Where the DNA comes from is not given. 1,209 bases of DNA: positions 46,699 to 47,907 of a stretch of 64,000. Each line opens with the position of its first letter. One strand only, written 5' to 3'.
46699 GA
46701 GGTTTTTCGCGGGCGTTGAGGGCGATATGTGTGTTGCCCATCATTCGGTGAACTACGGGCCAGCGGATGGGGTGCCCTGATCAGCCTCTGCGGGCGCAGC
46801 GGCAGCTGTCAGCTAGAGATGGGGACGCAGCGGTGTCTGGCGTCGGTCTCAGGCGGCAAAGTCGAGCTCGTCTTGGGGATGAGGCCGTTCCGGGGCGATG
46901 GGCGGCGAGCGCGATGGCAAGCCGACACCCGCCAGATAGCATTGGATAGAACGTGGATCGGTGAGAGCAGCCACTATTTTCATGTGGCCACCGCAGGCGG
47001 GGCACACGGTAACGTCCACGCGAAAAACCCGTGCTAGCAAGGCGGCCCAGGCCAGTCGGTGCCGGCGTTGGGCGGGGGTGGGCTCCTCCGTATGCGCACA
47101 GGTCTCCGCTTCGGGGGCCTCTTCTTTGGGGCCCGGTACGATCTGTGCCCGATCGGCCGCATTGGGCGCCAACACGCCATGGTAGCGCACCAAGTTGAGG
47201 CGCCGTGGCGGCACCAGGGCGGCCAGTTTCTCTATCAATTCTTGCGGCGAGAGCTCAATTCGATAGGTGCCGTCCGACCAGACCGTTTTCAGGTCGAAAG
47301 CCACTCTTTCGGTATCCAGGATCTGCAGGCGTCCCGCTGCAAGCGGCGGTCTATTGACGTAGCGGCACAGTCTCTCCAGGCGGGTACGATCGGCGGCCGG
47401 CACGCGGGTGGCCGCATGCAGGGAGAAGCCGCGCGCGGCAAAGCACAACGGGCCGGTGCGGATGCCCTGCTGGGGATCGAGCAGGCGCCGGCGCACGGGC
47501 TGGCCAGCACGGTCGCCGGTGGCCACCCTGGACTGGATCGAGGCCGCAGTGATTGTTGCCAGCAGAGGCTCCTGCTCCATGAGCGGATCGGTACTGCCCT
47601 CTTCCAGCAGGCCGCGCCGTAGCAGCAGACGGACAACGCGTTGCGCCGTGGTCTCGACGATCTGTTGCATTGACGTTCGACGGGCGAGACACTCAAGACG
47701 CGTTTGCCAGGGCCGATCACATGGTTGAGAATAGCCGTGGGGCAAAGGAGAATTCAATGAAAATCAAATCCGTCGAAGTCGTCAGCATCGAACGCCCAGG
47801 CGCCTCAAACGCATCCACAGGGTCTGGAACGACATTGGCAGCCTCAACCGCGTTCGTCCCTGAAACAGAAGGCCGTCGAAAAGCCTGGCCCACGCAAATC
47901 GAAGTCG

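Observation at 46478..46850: The 214-bp module is far more conserved than the adjacent transposase sequence, which suggests it moves or recombines as an independent unit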

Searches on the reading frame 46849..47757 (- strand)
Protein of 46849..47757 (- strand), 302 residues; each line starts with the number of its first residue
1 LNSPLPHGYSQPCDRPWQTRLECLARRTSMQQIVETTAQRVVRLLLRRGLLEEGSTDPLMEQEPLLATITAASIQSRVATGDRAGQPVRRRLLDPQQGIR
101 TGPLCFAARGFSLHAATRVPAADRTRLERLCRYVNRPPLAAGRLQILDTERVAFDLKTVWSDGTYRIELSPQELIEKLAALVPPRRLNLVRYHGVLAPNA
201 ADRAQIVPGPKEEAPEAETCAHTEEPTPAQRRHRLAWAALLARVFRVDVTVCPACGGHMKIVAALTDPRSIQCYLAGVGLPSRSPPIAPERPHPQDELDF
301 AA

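Call 7: search_protein_families(library=pfam, proteins=[window:46849-47757:-], max_evalue=0.01)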
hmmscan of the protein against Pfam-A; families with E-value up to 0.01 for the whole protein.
window:46849-47757:- (302 aa): 1 family
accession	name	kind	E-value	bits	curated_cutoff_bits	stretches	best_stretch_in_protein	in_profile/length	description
PF04986.18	Y2_Tnp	-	1.7e-19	70.9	20.9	1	76-199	90-178/183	Putative transposase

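Call 8: search_protein_families(library=ncbifam, proteins=[window:46849-47757:-], max_evalue=0.01)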
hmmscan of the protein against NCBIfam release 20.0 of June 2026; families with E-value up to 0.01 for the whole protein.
window:46849-47757:- (302 aa): 2 families
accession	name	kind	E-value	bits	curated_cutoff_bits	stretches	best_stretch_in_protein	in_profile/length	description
NF052416.1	ISCR_clade_Ia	exception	3e-54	184.4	925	1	14-276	211-485/509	ISCR element clade Ia family transposase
NF033538.2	transpos_IS91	equivalog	2.8e-12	46.3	125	1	124-257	234-355/356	IS91 family transposase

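Call 15: find_homologous_proteins(query=window:46849-47757:-, max_evalue=1e-10)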
Query window:46849-47757:- (302 aa): 2252 proteins with E <= 1e-10 among 8000 candidates; the best 120 are listed.
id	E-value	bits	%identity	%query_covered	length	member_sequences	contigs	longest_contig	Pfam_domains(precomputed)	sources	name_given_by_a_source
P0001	3.0e-157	541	90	91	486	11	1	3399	PF14319.12,PF04986.19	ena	-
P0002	2.1e-145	502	84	91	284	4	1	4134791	PF04986.19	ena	-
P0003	3.4e-145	501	84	91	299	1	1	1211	PF04986.19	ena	-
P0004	5.0e-139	481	83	90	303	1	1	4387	PF04986.19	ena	-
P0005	1.0e-133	463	83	87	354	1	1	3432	PF04986.19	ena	-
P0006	1.2e-130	453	87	80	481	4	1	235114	PF14319.12,PF04986.19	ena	-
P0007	5.6e-129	448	89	75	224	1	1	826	PF04986.19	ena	-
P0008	9.8e-125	434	73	91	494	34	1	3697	PF14319.12,PF04986.19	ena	-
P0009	2.4e-124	433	75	90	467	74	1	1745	PF14319.12,PF04986.19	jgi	jgi:hypothetical protein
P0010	7.0e-124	431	72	90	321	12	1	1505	PF04986.19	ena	-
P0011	2.1e-122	426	73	90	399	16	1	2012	PF04986.19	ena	-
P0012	1.7e-119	417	71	90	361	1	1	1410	PF04986.19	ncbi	-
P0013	5.5e-119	415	72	90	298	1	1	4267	PF04986.19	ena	-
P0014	5.3e-117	408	71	90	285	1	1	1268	PF04986.19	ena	-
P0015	1.1e-116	407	75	91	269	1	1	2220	PF04986.19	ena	-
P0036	1.8e-100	354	64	84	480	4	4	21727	PF14319.12,PF04986.19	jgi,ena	-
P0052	2.8e-95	337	90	58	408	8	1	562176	PF14319.12,PF04986.19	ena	-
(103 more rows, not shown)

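Call 17: find_encoding_contigs(protein=P0002, flank=10000, max_places=6)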
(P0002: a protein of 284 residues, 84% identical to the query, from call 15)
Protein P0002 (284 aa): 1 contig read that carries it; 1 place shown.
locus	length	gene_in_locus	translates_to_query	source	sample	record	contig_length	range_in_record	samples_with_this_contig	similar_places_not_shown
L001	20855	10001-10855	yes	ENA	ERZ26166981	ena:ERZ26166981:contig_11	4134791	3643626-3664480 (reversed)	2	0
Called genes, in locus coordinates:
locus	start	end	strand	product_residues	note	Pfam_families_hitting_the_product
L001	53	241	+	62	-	-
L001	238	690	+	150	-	-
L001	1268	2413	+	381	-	PF17131:TP_0789-like (weak)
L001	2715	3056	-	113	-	PF13683:rve_3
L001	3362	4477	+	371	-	PF04055:Radical_SAM, PF13186:SPASM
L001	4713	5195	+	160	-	-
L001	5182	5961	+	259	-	PF01209:Ubie_methyltran, PF13489:Methyltransf_23 (weak), PF13847:Methyltransf_31, PF08241:Methyltransf_11, PF08242:Methyltransf_12, PF13649:Methyltransf_25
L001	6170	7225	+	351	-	PF01548:DEDD_Tnp_IS110, PF02371:Transposase_20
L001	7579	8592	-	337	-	PF00665:rve, PF13683:rve_3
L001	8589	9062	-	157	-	PF01527:HTH_Tnp_1 (weak)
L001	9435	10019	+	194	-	PF01041:DegT_DnrJ_EryC1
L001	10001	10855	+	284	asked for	PF04986:Y2_Tnp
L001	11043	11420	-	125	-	PF18135:Type_ISP_C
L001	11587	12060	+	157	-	PF01527:HTH_Tnp_1 (weak)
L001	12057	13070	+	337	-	PF00665:rve, PF13683:rve_3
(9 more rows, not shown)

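Call 18: find_encoding_contigs(protein=P0006, flank=10000, max_places=6)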
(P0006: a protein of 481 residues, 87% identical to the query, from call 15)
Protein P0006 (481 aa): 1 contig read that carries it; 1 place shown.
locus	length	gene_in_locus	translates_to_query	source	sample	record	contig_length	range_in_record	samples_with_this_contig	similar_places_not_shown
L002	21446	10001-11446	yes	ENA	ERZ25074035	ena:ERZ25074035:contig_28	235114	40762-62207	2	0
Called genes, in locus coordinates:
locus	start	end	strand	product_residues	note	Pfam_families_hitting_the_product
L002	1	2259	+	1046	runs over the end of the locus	PF00873:ACR_tran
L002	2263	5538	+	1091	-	PF00873:ACR_tran, PF03176:MMPL (faint), PF00873:ACR_tran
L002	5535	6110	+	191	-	PF00440:TetR_N, PF17932:TetR_C_24 (weak), PF17938:TetR_C_29 (weak)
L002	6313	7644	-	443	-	PF13701:DDE_Tnp_1_4, PF01609:DDE_Tnp_1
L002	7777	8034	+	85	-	-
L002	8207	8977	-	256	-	-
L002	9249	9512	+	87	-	PF16347:SGSH_C (weak)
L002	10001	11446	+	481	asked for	PF14319:Zn_Tnp_IS91, PF04986:Y2_Tnp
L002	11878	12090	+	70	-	-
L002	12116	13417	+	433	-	PF00512:HisKA (faint), PF02518:HATPase_c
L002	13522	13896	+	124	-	-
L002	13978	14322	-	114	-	PF00072:Response_reg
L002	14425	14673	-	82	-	-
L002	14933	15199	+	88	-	-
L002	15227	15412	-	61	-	-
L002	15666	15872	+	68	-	-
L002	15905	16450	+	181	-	PF04986:Y2_Tnp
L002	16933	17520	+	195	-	PF01408:GFO_IDH_MocA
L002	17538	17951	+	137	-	-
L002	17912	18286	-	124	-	-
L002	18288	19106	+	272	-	-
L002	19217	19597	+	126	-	PF07883:Cupin_2, PF02311:AraC_binding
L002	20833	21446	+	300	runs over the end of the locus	PF01261:AP_endonuc_2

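Call 20: find_encoding_contigs(protein=P0001, flank=10000, max_places=6)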
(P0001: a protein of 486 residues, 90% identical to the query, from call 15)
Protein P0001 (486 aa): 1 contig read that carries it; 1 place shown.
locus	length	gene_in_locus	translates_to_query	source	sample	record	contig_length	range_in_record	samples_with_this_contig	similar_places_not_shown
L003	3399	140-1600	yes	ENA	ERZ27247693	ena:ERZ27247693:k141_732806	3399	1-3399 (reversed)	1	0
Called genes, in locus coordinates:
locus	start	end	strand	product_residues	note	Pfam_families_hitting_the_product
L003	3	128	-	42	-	?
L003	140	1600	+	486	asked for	PF14319:Zn_Tnp_IS91, PF04986:Y2_Tnp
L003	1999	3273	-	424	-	PF01548:DEDD_Tnp_IS110, PF02371:Transposase_20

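Call 21: find_encoding_contigs(protein=P0052, flank=10000, max_places=6)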
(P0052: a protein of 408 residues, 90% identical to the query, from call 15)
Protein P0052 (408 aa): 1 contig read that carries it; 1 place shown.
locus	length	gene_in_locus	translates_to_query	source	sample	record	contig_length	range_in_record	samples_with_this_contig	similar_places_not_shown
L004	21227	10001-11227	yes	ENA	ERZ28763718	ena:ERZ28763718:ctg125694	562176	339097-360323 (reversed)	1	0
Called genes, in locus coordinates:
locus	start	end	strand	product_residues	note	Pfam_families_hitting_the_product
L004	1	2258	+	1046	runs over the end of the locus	PF00873:ACR_tran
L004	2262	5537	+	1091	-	PF00873:ACR_tran, PF03176:MMPL (faint), PF00873:ACR_tran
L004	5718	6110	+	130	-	PF17932:TetR_C_24, PF17938:TetR_C_29 (weak)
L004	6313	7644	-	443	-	PF13701:DDE_Tnp_1_4, PF01609:DDE_Tnp_1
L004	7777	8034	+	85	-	-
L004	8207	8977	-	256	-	-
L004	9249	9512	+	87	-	PF16347:SGSH_C (weak)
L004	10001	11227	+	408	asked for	PF14319:Zn_Tnp_IS91, PF04986:Y2_Tnp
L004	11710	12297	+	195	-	PF01408:GFO_IDH_MocA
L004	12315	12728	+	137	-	-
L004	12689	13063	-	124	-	-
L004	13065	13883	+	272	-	-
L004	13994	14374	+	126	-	PF07883:Cupin_2, PF02311:AraC_binding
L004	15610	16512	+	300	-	PF01261:AP_endonuc_2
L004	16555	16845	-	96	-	-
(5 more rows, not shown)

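Call 33: find_encoding_contigs(protein=P0008, flank=3000, max_places=4)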
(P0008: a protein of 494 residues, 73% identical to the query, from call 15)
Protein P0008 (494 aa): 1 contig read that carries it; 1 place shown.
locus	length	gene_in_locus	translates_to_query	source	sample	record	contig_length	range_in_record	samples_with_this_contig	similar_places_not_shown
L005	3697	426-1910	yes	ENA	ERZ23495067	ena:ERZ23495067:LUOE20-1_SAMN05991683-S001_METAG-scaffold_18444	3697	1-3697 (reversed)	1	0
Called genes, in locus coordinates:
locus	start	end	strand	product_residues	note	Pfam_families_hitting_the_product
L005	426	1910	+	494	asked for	PF14319:Zn_Tnp_IS91, PF04986:Y2_Tnp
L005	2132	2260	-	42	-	-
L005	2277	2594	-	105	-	-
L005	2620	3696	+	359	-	?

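Call 34: find_encoding_contigs(protein=P0036, flank=3000, max_places=4)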
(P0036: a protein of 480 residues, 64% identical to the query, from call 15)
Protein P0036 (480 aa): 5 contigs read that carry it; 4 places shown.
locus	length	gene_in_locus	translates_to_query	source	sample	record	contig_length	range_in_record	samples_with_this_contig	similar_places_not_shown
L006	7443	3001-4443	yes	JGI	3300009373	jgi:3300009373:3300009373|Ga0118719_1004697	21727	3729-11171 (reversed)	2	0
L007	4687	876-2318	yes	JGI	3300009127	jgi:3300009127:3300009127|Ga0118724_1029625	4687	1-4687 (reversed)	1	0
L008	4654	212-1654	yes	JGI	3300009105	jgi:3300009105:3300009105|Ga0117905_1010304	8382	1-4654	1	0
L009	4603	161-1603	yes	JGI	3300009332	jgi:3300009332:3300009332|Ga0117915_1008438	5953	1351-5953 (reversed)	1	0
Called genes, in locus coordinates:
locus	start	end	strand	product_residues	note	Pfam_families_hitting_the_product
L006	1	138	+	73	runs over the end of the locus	-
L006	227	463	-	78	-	-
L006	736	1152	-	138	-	PF01850:PIN (weak)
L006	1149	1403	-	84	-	PF02604:PhdYeFM_antitox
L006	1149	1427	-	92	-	PF02604:PhdYeFM_antitox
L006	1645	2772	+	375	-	PF17761:DUF1016_N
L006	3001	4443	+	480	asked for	PF14319:Zn_Tnp_IS91, PF04986:Y2_Tnp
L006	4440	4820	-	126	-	PF01527:HTH_Tnp_1 (weak)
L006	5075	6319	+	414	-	-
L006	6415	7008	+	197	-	-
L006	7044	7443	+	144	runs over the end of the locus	-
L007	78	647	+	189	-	PF00565:SNase (faint)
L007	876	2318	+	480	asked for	PF14319:Zn_Tnp_IS91, PF04986:Y2_Tnp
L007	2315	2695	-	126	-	PF01527:HTH_Tnp_1 (weak)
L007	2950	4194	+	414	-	-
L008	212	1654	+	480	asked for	PF14319:Zn_Tnp_IS91, PF04986:Y2_Tnp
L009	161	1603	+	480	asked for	PF14319:Zn_Tnp_IS91, PF04986:Y2_Tnp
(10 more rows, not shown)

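Call 51: list_cluster_members(proteins=[P0121, P0002, P0006, P0001])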
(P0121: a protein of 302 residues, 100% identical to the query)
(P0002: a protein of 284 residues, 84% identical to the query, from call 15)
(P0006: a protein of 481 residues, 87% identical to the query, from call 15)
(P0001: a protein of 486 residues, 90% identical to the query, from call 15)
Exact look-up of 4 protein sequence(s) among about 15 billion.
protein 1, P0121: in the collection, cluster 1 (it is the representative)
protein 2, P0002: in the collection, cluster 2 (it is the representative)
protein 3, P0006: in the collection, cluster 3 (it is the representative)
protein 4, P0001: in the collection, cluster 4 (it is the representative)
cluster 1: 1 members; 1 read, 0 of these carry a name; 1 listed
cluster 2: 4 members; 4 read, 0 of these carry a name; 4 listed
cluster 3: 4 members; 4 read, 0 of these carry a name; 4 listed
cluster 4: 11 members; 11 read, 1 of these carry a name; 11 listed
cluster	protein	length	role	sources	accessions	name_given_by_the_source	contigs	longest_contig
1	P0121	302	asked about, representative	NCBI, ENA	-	-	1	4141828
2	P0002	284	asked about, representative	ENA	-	-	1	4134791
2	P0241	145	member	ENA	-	-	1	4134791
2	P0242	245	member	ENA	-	-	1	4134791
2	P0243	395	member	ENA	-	-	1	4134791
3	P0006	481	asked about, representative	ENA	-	-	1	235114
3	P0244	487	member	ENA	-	-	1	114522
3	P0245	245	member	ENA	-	-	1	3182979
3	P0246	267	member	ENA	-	-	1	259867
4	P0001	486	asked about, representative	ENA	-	-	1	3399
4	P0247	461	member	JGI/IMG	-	hypothetical protein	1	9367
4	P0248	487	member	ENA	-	-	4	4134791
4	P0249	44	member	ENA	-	-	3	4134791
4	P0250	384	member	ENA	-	-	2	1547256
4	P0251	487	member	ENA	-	-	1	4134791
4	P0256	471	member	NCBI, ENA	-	-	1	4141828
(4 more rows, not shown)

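Call 52: find_encoding_contigs(protein=P0256, flank=10000, max_places=6)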
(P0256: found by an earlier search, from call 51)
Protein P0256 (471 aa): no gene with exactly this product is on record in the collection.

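Call 53: find_encoding_contigs(protein=P0248, flank=6000, max_places=8)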
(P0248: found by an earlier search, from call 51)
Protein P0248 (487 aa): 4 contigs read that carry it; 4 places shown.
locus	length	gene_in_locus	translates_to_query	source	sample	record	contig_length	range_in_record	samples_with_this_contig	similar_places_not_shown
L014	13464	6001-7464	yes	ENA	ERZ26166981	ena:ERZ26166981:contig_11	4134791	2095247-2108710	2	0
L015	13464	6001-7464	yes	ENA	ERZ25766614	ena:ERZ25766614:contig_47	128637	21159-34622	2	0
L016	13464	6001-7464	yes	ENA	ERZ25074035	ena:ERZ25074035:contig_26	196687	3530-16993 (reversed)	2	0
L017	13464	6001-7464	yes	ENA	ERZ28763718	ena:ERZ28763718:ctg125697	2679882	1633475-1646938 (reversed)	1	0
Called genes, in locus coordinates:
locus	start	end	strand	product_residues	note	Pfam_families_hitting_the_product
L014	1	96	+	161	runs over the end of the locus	PF26099:DUF8034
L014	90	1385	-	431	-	PF14690:Zn_ribbon_ISL3 (weak), PF01610:DDE_Tnp_ISL3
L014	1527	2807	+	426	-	PF26099:DUF8034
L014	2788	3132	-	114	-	-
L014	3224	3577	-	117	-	-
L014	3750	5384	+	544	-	PF20581:DUF6785, PF20580:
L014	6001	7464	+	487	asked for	PF14319:Zn_Tnp_IS91, PF04986:Y2_Tnp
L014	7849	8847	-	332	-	PF01636:APH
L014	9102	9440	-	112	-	PF01503:PRA-PH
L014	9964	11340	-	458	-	PF13701:DDE_Tnp_1_4, PF01609:DDE_Tnp_1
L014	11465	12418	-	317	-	PF13860:FlgD_ig (weak)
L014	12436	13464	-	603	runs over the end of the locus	-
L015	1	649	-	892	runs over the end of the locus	-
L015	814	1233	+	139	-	PF26099:DUF8034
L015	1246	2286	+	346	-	PF26099:DUF8034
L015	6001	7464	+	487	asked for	PF14319:Zn_Tnp_IS91, PF04986:Y2_Tnp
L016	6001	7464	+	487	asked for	PF14319:Zn_Tnp_IS91, PF04986:Y2_Tnp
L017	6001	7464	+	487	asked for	PF14319:Zn_Tnp_IS91, PF04986:Y2_Tnp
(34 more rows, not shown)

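Call 60: search_protein_families(library=ncbifam, proteins=[L014:6001-7464:+, L002:10001-11446:+], max_evalue=0.001)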
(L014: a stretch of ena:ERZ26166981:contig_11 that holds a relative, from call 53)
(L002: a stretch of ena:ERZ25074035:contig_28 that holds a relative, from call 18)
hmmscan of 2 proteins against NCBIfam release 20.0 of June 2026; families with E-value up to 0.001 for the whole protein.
L014:6001-7464:+ (487 aa): 2 families
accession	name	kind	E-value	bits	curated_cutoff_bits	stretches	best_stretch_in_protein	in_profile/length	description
NF052416.1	ISCR_clade_Ia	exception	8.4e-115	384.2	925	1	2-459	18-483/509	ISCR element clade Ia family transposase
NF033538.2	transpos_IS91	equivalog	2.2e-31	109.2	125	2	26-194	5-163/356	IS91 family transposase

L002:10001-11446:+ (481 aa): 2 families
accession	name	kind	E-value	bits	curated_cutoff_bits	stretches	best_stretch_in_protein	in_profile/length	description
NF052416.1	ISCR_clade_Ia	exception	1.3e-116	390.2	925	1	2-458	18-482/509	ISCR element clade Ia family transposase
NF033538.2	transpos_IS91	equivalog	5.9e-32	111.1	125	2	28-194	3-163/356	IS91 family transposase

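Call 61: search_protein_families(library=pfam, proteins=[L014:6001-7464:+], max_evalue=0.01)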
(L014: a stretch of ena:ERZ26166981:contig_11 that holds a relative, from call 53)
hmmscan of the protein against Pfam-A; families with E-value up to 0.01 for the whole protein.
L014:6001-7464:+ (487 aa): 2 families
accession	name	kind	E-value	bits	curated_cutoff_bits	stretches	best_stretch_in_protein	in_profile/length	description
PF04986.18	Y2_Tnp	-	2.3e-28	99.9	20.9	1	167-383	1-178/183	Putative transposase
PF14319.11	Zn_Tnp_IS91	-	2.7e-20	72.6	26.3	1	29-122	4-90/90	Transposase zinc-binding domain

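Call 63: search_dna_similar(query=L014:6001-7464:+, collection=plasmids, mode=protein, max_rows=12)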
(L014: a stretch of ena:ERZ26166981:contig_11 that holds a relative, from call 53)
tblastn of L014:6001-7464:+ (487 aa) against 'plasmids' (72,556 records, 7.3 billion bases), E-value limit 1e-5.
The search stops at 5000 records and this limit was reached: more records match than are counted here, and every count below describes the 5000 best-scoring records only.
Records with a match: at least 5000; places in all: 8036; records where one place covers at least 80% of the query: 4692.
Best place of each record, by identity: <60% 5000.
By first word of the organism name: Escherichia 1607; Klebsiella 1462; Salmonella 635; Enterobacter 308; Acinetobacter 196; Citrobacter 186; Pseudomonas 97; Providencia 82; Shigella 72; Vibrio 54; and 54 more.
By predicted mobility (MOB-suite, as given by PLSDB): conjugative 3759; non-mobilizable 681; mobilizable 560.
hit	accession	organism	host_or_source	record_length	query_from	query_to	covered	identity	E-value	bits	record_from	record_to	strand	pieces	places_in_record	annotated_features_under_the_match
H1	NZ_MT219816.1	Escherichia coli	-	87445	13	474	95%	41.3%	1e-94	321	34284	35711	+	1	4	IS91 family transposase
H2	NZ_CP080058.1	Escherichia coli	Homo sapiens,tissue sample,Human feces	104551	13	474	95%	41.3%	1e-94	321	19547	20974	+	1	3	IS91 family transposase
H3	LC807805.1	Escherichia coli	Bacteria,feces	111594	13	474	95%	41.3%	1e-94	321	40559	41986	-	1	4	IS91-like element ISVsa3 family transposase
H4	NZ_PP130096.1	Escherichia coli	-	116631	13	474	95%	41.3%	1e-94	321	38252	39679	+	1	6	IS91 family transposase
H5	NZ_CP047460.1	Escherichia coli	a feces sample of swine origin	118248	13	474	95%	41.3%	1e-94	321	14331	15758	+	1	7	IS91 family transposase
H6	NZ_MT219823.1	Escherichia coli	-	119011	13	474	95%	41.3%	1e-94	321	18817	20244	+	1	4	IS91 family transposase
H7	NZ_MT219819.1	Escherichia coli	-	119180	13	474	95%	41.3%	1e-94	321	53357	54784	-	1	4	IS91 family transposase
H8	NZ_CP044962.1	Salmonella enterica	Homo sapiens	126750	13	474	95%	41.3%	1e-94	321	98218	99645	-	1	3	IS91 family transposase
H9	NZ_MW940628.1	Escherichia sp.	-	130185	13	474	95%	41.3%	1e-94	321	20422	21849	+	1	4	IS91 family transposase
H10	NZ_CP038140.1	Escherichia coli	pig,feces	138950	13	474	95%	41.3%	1e-94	321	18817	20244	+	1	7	IS91 family transposase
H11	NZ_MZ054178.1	Escherichia coli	-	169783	13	474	95%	41.3%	1e-94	321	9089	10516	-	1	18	IS91 family transposase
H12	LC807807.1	Escherichia coli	Bacteria,feces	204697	13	474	95%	41.3%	1e-94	321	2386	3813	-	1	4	IS91-like element ISVsa3 family transposase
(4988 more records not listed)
